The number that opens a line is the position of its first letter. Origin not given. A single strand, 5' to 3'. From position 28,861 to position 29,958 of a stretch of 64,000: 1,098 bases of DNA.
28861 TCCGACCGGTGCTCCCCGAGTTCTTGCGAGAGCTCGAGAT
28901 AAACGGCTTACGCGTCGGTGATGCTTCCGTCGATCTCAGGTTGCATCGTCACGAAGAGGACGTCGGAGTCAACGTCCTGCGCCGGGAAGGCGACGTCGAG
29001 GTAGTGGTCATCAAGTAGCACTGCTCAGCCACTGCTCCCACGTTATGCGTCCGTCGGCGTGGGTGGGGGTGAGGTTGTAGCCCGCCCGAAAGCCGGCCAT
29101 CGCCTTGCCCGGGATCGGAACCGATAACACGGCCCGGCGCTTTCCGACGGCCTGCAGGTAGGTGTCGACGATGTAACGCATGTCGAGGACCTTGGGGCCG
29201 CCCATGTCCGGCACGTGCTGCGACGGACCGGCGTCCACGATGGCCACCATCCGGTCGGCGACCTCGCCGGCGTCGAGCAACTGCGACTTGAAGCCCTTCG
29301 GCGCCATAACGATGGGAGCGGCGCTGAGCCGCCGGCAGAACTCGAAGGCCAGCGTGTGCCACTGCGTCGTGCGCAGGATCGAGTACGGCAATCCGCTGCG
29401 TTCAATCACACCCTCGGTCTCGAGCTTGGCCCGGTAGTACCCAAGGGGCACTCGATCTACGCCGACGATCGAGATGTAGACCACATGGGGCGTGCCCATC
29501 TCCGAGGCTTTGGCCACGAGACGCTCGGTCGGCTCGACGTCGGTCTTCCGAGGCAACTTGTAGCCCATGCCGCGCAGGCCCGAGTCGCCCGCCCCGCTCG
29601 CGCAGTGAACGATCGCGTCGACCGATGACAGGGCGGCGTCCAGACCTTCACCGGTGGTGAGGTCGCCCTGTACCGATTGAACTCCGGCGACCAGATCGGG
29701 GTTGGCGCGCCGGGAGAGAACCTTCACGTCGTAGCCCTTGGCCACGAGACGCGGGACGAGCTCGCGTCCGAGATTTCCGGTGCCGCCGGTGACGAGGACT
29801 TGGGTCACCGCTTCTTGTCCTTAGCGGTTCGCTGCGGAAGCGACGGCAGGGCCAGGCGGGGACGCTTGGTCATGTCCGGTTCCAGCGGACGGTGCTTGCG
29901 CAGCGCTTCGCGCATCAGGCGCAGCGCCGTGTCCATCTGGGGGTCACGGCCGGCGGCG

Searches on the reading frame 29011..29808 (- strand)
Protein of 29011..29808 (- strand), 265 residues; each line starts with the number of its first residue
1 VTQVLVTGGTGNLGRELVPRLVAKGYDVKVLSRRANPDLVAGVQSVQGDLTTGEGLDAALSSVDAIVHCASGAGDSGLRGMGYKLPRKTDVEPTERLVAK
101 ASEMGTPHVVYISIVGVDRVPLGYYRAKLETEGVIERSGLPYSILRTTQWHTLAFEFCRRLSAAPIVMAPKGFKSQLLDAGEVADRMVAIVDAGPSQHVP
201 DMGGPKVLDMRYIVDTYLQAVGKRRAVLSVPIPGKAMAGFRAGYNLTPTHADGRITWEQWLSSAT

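Call 60: search_protein_families(library=pfam, proteins=[window:29011-29808:-], max_evalue=0.00001)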
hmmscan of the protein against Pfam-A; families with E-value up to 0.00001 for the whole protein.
window:29011-29808:- (265 aa): 5 families
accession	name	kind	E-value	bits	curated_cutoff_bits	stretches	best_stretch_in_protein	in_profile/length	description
PF13460.12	NAD_binding_10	-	2.7e-18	66.9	27.2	1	8-148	1-144/184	NAD(P)H-binding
PF01370.27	Epimerase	-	1.2e-12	48.2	20.9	1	4-113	1-114/240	NAD dependent epimerase/dehydratase family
PF05368.20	NmrA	-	7.4e-12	45.9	27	1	3-147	4-146/298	NmrA-like family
PF01073.25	3Beta_HSD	-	1.6e-08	34.4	22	1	5-117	1-119/280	3-beta hydroxysteroid dehydrogenase/isomerase family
PF04321.23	RmlD_sub_bind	-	6.1e-07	29.2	27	0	3-71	2-60/287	RmlD substrate binding domain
